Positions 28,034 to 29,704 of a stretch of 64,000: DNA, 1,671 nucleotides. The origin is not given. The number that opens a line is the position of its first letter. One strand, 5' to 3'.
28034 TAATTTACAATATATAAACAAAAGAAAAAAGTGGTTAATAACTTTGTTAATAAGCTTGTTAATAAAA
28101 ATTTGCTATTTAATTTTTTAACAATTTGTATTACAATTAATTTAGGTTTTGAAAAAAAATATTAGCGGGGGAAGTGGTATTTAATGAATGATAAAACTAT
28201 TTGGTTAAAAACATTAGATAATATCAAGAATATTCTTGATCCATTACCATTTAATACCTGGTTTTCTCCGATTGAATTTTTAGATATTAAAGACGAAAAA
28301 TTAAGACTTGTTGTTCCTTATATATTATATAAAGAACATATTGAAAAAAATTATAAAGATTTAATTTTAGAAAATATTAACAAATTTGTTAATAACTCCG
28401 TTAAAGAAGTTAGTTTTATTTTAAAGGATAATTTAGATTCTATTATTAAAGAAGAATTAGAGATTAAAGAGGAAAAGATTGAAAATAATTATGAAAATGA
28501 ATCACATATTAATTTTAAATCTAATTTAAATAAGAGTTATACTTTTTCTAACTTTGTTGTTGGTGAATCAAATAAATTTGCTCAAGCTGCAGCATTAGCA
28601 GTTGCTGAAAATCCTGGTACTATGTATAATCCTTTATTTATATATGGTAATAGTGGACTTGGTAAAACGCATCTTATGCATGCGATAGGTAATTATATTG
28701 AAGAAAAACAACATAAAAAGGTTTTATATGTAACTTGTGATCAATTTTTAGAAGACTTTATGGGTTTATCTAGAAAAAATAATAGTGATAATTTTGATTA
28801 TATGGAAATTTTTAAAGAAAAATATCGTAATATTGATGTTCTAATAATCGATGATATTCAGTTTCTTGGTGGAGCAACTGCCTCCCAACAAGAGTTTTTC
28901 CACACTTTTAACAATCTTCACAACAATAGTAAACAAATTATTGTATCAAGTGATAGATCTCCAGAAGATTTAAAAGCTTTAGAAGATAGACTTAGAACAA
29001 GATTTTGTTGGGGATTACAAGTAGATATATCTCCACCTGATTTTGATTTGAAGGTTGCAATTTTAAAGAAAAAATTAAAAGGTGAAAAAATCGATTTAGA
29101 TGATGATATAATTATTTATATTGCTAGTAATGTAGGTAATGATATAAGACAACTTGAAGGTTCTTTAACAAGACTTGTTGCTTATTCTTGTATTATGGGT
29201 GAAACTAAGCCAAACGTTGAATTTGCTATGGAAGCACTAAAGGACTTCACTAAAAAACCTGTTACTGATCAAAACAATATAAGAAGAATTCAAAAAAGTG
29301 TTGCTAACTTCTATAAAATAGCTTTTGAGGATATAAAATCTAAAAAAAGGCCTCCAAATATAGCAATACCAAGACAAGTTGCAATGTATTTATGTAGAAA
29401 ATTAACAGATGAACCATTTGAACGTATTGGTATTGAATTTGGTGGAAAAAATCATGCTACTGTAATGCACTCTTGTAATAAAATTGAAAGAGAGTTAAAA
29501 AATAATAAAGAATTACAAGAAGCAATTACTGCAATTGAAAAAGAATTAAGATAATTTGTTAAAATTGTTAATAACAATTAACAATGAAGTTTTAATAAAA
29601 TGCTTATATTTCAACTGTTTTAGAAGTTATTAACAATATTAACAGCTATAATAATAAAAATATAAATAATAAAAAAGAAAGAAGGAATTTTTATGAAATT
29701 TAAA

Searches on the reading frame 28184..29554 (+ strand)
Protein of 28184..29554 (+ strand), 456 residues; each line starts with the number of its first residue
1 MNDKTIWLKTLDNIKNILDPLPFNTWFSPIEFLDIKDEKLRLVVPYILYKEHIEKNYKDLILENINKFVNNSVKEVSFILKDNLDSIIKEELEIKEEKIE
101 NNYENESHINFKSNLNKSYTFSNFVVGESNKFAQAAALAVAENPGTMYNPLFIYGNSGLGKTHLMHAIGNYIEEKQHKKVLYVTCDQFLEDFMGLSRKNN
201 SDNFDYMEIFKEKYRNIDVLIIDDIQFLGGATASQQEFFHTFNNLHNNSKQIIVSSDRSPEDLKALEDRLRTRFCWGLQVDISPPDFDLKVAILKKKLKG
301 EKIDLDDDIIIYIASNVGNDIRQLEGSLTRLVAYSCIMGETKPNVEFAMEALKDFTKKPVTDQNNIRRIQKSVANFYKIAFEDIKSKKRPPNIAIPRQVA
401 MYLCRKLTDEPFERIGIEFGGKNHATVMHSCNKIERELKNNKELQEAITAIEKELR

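Call 10: search_protein_families(library=ncbifam, proteins=[window:28184-29554:+])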
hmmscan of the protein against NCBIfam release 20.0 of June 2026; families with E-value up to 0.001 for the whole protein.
window:28184-29554:+ (456 aa): 22 families
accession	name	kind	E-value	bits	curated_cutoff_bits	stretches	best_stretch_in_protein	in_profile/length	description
TIGR00362.1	DnaA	equivalog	7.8e-153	509.6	343.9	1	7-455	1-437/437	chromosomal replication initiator protein DnaA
NF001154.0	PRK00149.3-3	equivalog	6.1e-101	338.7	410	1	18-455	24-458/462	chromosomal replication initiator protein DnaA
NF009087.0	PRK12422.1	equivalog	6.9e-69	233.2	657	1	50-455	51-443/455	chromosomal replication initiator protein DnaA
TIGR03420.1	DnaA_homol_Hda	equivalog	3.1e-31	108.7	194.8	1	114-336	7-210/226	DnaA regulatory inactivator Hda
NF005304.0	PRK06835.1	equivalog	1.3e-16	60.7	215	1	136-269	171-300/330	ATP-binding protein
NF005982.0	PRK08084.1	equivalog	8e-16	58.3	268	1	115-352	15-233/235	DnaA inactivator Hda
NF038214.1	IS21_help_AAA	equivalog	2.6e-15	56.8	200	1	78-259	25-193/232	IS21-like element helper ATPase IstB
NF005992.0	PRK08116.1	subfamily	4.7e-13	48.9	189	1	90-272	53-235/269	hypothetical protein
NF005378.0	PRK06921.1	subfamily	1e-11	44.4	207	1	146-274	115-240/266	hypothetical protein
NF009043.0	PRK12377.1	subfamily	6.7e-09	35.7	389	1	113-227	65-174/248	ATP-binding protein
NF006485.0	PRK08903.1-5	equivalog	2.5e-08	33.8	289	1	221-340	93-214/233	DnaA regulatory inactivator Hda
NF006616.1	PRK09183.1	subfamily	2.5e-08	33.5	300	1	63-255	21-201/253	IS21-like element helper ATPase IstB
NF006571.0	PRK09087.1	equivalog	7.2e-08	32.5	297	1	220-318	92-187/228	DnaA regulatory inactivator HdaA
NF006505.0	PRK08939.1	equivalog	4.4e-07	29.5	228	1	126-225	131-226/306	primosomal protein DnaI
NF040713.1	ZapE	equivalog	8.1e-07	28.6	140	1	146-264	51-163/344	cell division protein ZapE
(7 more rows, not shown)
